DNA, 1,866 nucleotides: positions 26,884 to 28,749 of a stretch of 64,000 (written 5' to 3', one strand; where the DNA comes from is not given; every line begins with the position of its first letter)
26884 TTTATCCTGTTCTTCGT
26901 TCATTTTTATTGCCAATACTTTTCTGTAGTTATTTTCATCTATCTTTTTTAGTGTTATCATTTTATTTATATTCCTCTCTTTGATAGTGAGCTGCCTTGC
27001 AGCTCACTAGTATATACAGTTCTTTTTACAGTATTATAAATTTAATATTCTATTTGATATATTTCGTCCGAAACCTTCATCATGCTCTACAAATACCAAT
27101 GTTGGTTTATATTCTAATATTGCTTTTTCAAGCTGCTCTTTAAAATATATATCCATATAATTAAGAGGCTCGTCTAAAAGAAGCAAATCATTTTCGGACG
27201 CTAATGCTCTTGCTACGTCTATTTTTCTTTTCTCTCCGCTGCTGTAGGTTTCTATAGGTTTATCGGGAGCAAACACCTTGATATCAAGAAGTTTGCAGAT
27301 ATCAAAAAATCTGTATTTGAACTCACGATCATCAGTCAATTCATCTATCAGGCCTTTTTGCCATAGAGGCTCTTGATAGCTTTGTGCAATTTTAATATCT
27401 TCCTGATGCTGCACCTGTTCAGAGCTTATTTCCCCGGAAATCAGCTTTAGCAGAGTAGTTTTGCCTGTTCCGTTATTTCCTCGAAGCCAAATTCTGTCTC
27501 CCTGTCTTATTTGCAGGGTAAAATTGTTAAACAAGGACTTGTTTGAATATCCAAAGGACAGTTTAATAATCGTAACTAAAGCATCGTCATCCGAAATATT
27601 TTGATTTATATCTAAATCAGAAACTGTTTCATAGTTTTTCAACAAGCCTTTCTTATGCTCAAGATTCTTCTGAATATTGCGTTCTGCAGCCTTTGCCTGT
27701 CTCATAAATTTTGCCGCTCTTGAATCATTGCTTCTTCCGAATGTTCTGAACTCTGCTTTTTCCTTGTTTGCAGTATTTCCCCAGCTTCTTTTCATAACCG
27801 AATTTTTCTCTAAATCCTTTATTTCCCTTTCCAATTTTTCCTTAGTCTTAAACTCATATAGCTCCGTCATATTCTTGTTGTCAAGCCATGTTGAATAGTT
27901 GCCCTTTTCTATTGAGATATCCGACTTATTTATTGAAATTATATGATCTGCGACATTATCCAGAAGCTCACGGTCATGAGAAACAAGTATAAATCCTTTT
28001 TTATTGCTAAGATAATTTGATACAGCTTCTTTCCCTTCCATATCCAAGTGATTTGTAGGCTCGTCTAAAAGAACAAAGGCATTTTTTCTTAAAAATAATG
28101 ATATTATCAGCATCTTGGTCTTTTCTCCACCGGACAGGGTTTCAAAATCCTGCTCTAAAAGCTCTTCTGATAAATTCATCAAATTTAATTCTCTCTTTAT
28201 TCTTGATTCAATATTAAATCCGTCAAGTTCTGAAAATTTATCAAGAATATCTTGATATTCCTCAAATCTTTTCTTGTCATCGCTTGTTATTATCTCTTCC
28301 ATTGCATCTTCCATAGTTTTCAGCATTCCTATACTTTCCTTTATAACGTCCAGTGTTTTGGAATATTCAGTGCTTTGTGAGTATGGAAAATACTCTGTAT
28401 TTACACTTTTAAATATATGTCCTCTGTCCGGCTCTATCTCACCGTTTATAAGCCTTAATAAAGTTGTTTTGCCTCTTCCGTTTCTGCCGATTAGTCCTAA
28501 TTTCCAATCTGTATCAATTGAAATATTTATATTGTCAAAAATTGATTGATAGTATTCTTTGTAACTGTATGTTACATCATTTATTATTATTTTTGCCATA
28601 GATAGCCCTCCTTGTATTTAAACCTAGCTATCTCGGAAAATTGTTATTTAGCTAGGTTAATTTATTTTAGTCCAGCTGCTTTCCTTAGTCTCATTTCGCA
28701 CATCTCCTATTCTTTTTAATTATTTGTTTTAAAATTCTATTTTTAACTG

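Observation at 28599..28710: Leader uORF plus hairpin in the 5' UTR of the ABC-F gene, as in antibiotic-inducible ARE ABC-F genes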

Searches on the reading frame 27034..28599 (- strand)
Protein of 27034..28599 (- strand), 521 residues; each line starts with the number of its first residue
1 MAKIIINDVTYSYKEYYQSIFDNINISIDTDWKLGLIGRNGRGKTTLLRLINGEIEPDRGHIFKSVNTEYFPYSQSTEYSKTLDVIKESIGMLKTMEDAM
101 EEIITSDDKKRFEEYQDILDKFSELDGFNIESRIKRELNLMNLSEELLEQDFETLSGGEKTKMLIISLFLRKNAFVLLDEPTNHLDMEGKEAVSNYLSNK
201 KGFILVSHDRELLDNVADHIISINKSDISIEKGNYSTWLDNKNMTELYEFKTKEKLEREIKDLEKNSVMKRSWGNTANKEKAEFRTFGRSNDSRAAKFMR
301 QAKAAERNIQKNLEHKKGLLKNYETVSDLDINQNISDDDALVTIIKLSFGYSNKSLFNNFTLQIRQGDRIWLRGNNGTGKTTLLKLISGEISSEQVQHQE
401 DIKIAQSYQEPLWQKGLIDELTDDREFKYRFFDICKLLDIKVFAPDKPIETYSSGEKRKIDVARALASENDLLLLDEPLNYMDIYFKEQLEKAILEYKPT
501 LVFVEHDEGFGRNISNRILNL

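Call 5: search_protein_families(library=ncbifam, proteins=[window:27034-28599:-], max_evalue=0.001)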
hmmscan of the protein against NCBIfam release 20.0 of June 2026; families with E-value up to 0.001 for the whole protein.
window:27034-28599:- (521 aa): 186 families (the best 25 are shown)
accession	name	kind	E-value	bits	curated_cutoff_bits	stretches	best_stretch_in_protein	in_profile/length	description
NF000167.2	ABCF_Lsa_all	exception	1.7e-133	446.2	750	2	131-521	94-492/492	Lsa family ABC-F type ribosomal protection protein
NF000355.4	ribo_prot_ABC_F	equivalog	2.6e-121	405.9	380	1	6-521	5-499/499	ribosomal protection-like ABC-F family protein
NF000169.2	ABCF_Sal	exception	1.8e-76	257.9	725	3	109-406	85-382/542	Sal family ABC-F type ribosomal protection protein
NF000170.2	ABCF_Vga_all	exception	3.8e-63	213.8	725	1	19-520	17-452/521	Vga family ABC-F type ribosomal protection protein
NF050005.1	ABC_ATPase_Uup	equivalog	8.1e-63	212.6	900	2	3-408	3-386/636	ATP-binding cassette ATPase Uup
NF000168.2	ABCF_Msr_all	exception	2.7e-62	210.9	680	2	136-518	81-475/487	Msr family ABC-F type ribosomal protection protein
NF008775.0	PRK11819.1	equivalog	4.1e-61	207.2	599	2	17-405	19-390/556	energy-dependent translational throttle protein EttA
TIGR03719.1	ABC_ABC_ChvD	subfamily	4.8e-61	207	806.75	2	17-404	17-387/552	energy-dependent translational throttle protein EttA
NF008358.0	PRK11147.1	equivalog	1.6e-59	201.8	936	2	1-404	1-382/635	ABC transporter ATP-binding protein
NF011646.0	PRK15064.1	equivalog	3.2e-58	197.4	762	3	85-244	368-529/530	ABC-F family ATPase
NF043038.1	ABCF_CplR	exception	2.1e-57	195.1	780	2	153-520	94-468/544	ABC-F type ribosomal protection protein CplR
NF000171.1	ABCF_producer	exception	3.6e-57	194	800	1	2-514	2-527/541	TlrC/CarA/OleB/SrmB family ABC-F type ribosomal protection protein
NF007921.0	PRK10636.1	equivalog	1.7e-50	172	917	2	19-395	15-366/638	ABC transporter ATP-binding protein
NF000514.1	ABCF_OptrA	exception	4.4e-49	167.4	1450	3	5-255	23-284/655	ABC-F type ribosomal protection protein OptrA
NF000166.1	ABCF_CarA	exception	7.6e-42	143.2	1050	1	2-510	4-534/556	ABC-F type ribosomal protection protein Car(A)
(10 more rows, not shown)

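Call 6: search_protein_families(library=pfam, proteins=[window:27034-28599:-], max_evalue=0.001)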
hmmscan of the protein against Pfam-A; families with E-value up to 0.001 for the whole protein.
window:27034-28599:- (521 aa): 13 families
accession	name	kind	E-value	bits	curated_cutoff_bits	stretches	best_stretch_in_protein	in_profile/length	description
PF00005.33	ABC_tran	-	7.6e-44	150.1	25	2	22-183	2-137/137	ABC transporter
PF13304.12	AAA_21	-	3.4e-10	40.9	27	0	69-214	132-304/304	AAA domain, putative AbiEii toxin, Type IV TA system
PF02463.25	SMC_N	-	4.5e-08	33.2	40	1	29-225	135-213/220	RecF/RecN/SMC N terminal domain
PF05729.18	NACHT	-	6.6e-06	26.5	26.7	0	369-400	2-33/167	NACHT domain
PF13555.12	AAA_29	-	1.1e-05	25.5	27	0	353-384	8-39/61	P-loop containing region of AAA domain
PF13191.12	AAA_16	-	0.00019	22.4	32.6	0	36-95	29-88/167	AAA ATPase domain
PF24883.2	NPHP3_N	-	0.00023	21.8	24.8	0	368-395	23-50/164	Nephrocystin 3, N-terminal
PF00004.35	AAA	-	0.00024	22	21.2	0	372-394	3-25/131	ATPase family associated with various cellular activities (AAA)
PF00931.28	NB-ARC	-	0.00031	20.5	23.5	0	33-66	20-52/248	NB-ARC domain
PF02367.23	TsaE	-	0.00049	20.5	26.6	0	358-393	12-47/128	Threonylcarbamoyl adenosine biosynthesis protein TsaE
PF03266.21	NTPase_1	-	0.00074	19.8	23.9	0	369-397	1-29/168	NTPase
PF00910.28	RNA_helicase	-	0.00088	20.2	21.5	0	370-402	1-34/105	RNA helicase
PF03193.22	RsgA_GTPase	-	0.00089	19.6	30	0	364-394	104-133/174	RsgA GTPase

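Call 12: find_homologous_proteins(query=window:27037-28599:-, max_evalue=1e-30)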
Query window:27037-28599:- (521 aa): 7979 proteins with E <= 1e-30 among 8000 candidates; the best 120 are listed.
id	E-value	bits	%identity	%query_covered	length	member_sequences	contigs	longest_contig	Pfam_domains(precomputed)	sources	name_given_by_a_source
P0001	0.0e+0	1104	97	100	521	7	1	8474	PF00005.34,PF05729.19,PF13555.13,PF02463.26,PF13304.13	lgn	-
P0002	0.0e+0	1010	87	100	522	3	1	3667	PF00005.34,PF05729.19,PF02463.26,PF13304.13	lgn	-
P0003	1.6e-298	1009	87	100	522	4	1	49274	PF00005.34,PF13555.13,PF02463.26,PF13304.13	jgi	jgi:lincosamide and streptogramin A transport system ATP-binding/permease protein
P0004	1.7e-288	976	84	100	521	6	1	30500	PF00005.34,PF03193.23,PF02463.26,PF13304.13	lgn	-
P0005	5.4e-288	974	85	100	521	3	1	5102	PF00005.34,PF03193.23,PF02463.26,PF13304.13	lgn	-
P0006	7.0e-286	967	84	100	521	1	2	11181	PF00005.34,PF03193.23,PF02463.26,PF13304.13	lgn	-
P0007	1.3e-277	940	82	100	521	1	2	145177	PF00005.34,PF13555.13,PF03193.23,PF02463.26,PF13304.13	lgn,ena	-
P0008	4.3e-265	899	78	100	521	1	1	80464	PF00005.34,PF13555.13,PF03193.23,PF02463.26,PF13304.13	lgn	-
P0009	4.6e-263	892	78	100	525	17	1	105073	PF00005.34,PF13555.13,PF00910.29,PF03193.23,PF02463.26,PF13304.13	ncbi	-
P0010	3.2e-260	883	77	100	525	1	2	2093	PF24883.3,PF00005.34,PF13555.13,PF13401.13,PF03193.23,PF02463.26,PF13304.13,PF00931.29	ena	-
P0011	1.1e-252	858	74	100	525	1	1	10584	PF00005.34,PF03193.23,PF02463.26,PF13304.13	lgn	-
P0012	3.9e-242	823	72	100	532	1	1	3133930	PF00005.34,PF02463.26,PF13304.13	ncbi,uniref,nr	ncbi:ABC-F family ATP-binding cassette domain-containing protein [Sedimentibacter sp. zth1]|uniref:r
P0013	1.6e-208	712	62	99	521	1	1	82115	PF00005.34,PF13555.13,PF13401.13,PF02463.26,PF13304.13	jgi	jgi:lincosamide and streptogramin A transport system ATP-binding/permease protein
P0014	2.5e-205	702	61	100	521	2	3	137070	PF00005.34,PF13555.13,PF13238.13,PF02463.26,PF13304.13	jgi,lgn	jgi:lincosamide and streptogramin A transport system ATP-binding/permease protein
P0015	4.5e-202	691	60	99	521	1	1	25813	PF00005.34,PF02463.26,PF13304.13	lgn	-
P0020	5.3e-201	687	60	99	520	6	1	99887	PF00005.34,PF02463.26,PF13304.13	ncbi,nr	ncbi:MAG: transporter related [Herbinix sp.]|nr:transporter related [Herbinix sp.]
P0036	5.4e-190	651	57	100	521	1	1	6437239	PF00005.34,PF05729.19,PF02463.26,PF13304.13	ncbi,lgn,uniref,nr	ncbi:ribosomal protection-like ABC-F family protein [Anaerocolumna sp. MB42-C2]|uniref:ribosomal pro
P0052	2.2e-181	623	55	100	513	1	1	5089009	PF07693.21,PF00005.34,PF13175.13,PF05729.19,PF13555.13,PF03193.23,PF13238.13,PF02463.26,PF13304.13,PF00931.29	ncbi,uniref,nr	ncbi:ribosomal protection-like ABC-F family protein [Anaeromicropila herbilytica]|uniref:Lsa family 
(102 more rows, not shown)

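Call 14: find_related_loci(query=A1, collection=genome_contigs, flank=3000)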
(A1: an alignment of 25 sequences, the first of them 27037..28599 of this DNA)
Query A1 (521 aa) in genome_contigs; peptide patterns used: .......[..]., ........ (x = any residue, [..] = any of these).
600 stretches matched a pattern (row limit reached: there are more); 599 encode a relative of the query (tblastn E <= 1e-3); the best 80 are kept; 80 distinct loci.
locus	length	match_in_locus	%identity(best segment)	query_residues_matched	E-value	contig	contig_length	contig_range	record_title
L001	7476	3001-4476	36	1-521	4e-106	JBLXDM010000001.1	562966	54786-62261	MAG: Natronincolaceae bacterium isolate ES20-08 S20maxbin_out.024RE.5K@1, whole genome shotgun sequence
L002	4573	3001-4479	37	1-521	1e-105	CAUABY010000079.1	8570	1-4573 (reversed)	MAG TPA_asm: uncultured Eubacteriales bacterium isolate ERR9762711_bin.29_MetaWRAP_v1.3_MAG genome assembly, contig: ERZ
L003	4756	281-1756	37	1-521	3e-104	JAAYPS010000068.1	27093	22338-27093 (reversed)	MAG: Clostridiaceae bacterium isolate AS22ysBPME_277 58285_AS22, whole genome shotgun sequence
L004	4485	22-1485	37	1-521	1e-102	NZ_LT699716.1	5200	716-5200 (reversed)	Merdibacter massiliensis strain Marseille-P3254T, whole genome shotgun sequence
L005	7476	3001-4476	36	1-521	1e-100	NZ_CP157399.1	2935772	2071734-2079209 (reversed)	MAG: Dehalobacter sp. 4CP chromosome, complete genome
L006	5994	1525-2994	35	1-519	1e-100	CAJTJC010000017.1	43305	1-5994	MAG TPA_asm: uncultured Christensenella sp. isolate MGBC101977 genome assembly, contig: MGBC101977.17, whole genome shot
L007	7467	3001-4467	37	4-521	2e-100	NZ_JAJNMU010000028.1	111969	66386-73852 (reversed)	Paenibacillus periandrae strain PM10 NODE_28_length_111969_cov_38.163499, whole genome shotgun sequence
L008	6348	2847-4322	37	1-521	4e-97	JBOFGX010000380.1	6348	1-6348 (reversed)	MAG: Leadbetterella sp. isolate WFFMC_MAG_061 k139_2569950_flag=1_multi=6.0000_len=6348, whole genome shotgun sequence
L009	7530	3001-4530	32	1-521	2e-89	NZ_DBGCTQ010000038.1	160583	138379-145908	MAG: Allofournierella sp. isolate MAG11758 contig38, whole genome shotgun sequence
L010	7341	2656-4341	30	4-521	9e-62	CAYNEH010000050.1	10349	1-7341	MAG TPA_asm: uncultured Oscillospiraceae bacterium isolate binchicken_co354_315 genome assembly, contig: NODE_7610_lengt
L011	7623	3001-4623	30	4-521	4e-60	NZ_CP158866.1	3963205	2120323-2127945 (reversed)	Falsibacillus pallidus strain FAL1 chromosome, complete genome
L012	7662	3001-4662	31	19-521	4e-58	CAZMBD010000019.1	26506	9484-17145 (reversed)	MAG TPA_asm: uncultured Clostridiaceae bacterium isolate SRP192927_co8_27 genome assembly, contig: NODE_1394_length_2650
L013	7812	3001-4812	30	10-521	1e-56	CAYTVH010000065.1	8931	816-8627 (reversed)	MAG TPA_asm: uncultured Oscillospiraceae bacterium isolate SRP315200_co1_592 genome assembly, contig: NODE_18074_length_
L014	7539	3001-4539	28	1-521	2e-55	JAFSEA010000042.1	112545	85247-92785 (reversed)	MAG: Oscillospiraceae bacterium isolate RGIG3057 Goat_Rectum-4__c332571, whole genome shotgun sequence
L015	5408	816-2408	28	1-521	2e-54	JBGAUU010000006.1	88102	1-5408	MAG: Cyclobacteriaceae bacterium isolate MAG_MBR_H10.3 MBRH10-3_opera_contig_1100, whole genome shotgun sequence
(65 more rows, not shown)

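Call 15: find_related_loci(query=window:27037-28599:-, collection=metagenome_contigs, flank=2500)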
Query window:27037-28599:- (521 aa) in metagenome_contigs; peptide patterns used: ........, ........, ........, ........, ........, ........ (x = any residue, [..] = any of these).
131 stretches matched a pattern; 9 encode a relative of the query (tblastn E <= 1e-3); 9 distinct loci.
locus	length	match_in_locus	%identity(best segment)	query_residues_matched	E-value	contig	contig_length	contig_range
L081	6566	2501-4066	86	1-521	0e+0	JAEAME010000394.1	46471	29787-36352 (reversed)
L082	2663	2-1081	90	5-521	0e+0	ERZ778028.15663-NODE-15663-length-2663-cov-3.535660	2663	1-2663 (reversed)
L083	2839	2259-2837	79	1-490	6e-99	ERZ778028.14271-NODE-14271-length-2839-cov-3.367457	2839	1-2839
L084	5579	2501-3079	26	20-508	4e-13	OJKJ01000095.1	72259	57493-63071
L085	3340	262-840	26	20-508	4e-13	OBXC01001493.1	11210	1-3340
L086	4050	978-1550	26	20-508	4e-13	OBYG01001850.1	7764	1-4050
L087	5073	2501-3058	24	34-220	4e-11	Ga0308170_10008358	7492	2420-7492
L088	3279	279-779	27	359-506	2e-10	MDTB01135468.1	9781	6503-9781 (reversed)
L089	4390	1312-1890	27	20-508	3e-13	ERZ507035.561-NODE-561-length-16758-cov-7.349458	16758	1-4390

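Call 16: find_encoding_contigs(protein=P0001, flank=2500, max_places=2)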
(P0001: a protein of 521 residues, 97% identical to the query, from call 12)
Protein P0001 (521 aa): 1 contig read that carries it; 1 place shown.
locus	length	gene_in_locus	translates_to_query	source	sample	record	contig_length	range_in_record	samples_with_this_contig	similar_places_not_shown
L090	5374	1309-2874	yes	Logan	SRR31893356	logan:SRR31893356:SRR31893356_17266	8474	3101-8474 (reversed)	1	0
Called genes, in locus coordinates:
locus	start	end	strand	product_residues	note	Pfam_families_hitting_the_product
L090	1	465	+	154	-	?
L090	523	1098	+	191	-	PF01965:DJ-1_PfpI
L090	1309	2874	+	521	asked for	PF02463:SMC_N (faint), PF00005:ABC_tran, PF13555:AAA_29 (faint), PF05729:NACHT (faint), PF13304:AAA_21 (faint), PF00005:ABC_tran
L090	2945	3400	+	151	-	PF13302:Acetyltransf_3, PF13420:Acetyltransf_4 (weak), PF00583:Acetyltransf_1, PF13508:Acetyltransf_7, PF08445:FR47 (weak)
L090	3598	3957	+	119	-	PF00583:Acetyltransf_1, PF13302:Acetyltransf_3, PF13420:Acetyltransf_4 (weak)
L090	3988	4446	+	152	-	PF13420:Acetyltransf_4 (weak), PF00583:Acetyltransf_1, PF13673:Acetyltransf_10, PF13508:Acetyltransf_7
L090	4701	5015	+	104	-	PF12647:RNHCP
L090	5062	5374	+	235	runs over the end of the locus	PF12746:GNAT_acetyltran (weak), PF00583:Acetyltransf_1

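Call 17: find_encoding_contigs(protein=P0004, flank=2500, max_places=2)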
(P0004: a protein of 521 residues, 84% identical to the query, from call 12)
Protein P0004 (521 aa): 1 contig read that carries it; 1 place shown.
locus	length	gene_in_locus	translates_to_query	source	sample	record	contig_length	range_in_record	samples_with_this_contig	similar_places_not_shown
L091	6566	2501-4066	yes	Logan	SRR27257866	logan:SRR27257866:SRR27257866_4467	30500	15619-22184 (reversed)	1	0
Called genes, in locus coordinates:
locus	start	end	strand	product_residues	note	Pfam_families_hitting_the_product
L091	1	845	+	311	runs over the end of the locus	-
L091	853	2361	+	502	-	PF00144:Beta-lactamase, PF13420:Acetyltransf_4 (faint), PF13302:Acetyltransf_3 (weak), PF00583:Acetyltransf_1, PF13673:Acetyltransf_10, PF13508:Acetyltransf_7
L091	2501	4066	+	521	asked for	PF02463:SMC_N (weak), PF03193:RsgA_GTPase (faint), PF00005:ABC_tran, PF13304:AAA_21 (faint), PF00005:ABC_tran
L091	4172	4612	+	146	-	PF13302:Acetyltransf_3, PF13420:Acetyltransf_4 (weak), PF00583:Acetyltransf_1, PF13508:Acetyltransf_7, PF08445:FR47 (faint)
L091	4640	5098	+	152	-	PF13420:Acetyltransf_4, PF00583:Acetyltransf_1, PF13673:Acetyltransf_10, PF13508:Acetyltransf_7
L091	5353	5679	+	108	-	PF12647:RNHCP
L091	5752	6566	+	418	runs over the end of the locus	PF13474:SnoaL_3 (weak)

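Call 18: find_encoding_contigs(protein=P0007, flank=2500, max_places=2)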
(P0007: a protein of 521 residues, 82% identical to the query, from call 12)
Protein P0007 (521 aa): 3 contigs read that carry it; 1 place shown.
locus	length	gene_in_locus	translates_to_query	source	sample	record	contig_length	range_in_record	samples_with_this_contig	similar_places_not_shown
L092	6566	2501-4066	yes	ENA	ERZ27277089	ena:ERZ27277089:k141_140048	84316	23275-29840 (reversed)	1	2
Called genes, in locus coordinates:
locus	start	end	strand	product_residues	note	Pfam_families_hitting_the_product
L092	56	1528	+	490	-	PF00144:Beta-lactamase, PF00583:Acetyltransf_1, PF13673:Acetyltransf_10, PF13508:Acetyltransf_7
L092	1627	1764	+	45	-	-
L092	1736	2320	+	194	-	PF01965:DJ-1_PfpI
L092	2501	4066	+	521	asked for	PF03193:RsgA_GTPase (faint), PF00005:ABC_tran, PF13555:AAA_29 (faint), PF13304:AAA_21 (faint), PF02463:SMC_N (weak), PF00005:ABC_tran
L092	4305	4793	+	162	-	PF00583:Acetyltransf_1, PF13508:Acetyltransf_7 (weak), PF13673:Acetyltransf_10 (weak)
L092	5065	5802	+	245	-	PF13508:Acetyltransf_7 (faint)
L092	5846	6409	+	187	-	PF14512:TM1586_NiRdase (faint), PF00881:Nitroreductase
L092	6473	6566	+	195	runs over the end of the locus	PF13302:Acetyltransf_3, PF13420:Acetyltransf_4, PF00583:Acetyltransf_1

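Call 19: find_encoding_contigs(protein=P0008, flank=2500, max_places=2)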
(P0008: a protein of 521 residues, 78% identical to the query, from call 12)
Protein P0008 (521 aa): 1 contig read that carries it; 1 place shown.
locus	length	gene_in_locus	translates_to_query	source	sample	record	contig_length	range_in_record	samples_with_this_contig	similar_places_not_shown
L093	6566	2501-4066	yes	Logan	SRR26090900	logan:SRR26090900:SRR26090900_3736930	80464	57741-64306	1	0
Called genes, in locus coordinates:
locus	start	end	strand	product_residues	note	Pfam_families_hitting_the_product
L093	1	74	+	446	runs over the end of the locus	PF01963:TraB_PrgY_gumN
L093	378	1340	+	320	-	PF00376:MerR, PF13411:MerR_1, PF09278:MerR-DNA-bind (faint)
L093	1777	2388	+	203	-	PF13527:Acetyltransf_9 (weak), PF00583:Acetyltransf_1, PF13673:Acetyltransf_10, PF13508:Acetyltransf_7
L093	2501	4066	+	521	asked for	PF02463:SMC_N (weak), PF00005:ABC_tran, PF03193:RsgA_GTPase (faint), PF13555:AAA_29 (faint), PF13304:AAA_21 (faint), PF00005:ABC_tran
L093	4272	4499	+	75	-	-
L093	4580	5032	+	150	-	PF13302:Acetyltransf_3, PF00583:Acetyltransf_1, PF13673:Acetyltransf_10 (weak), PF13508:Acetyltransf_7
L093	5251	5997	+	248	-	PF00583:Acetyltransf_1, PF12746:GNAT_acetyltran (weak), PF13508:Acetyltransf_7 (faint)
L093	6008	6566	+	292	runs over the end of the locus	PF05891:Methyltransf_PK, PF02353:CMAS (weak), PF13489:Methyltransf_23, PF01209:Ubie_methyltran (weak), PF13847:Methyltransf_31, PF08241:Methyltransf_11, PF08242:Methyltransf_12, PF13649:Methyltransf_25, +3 more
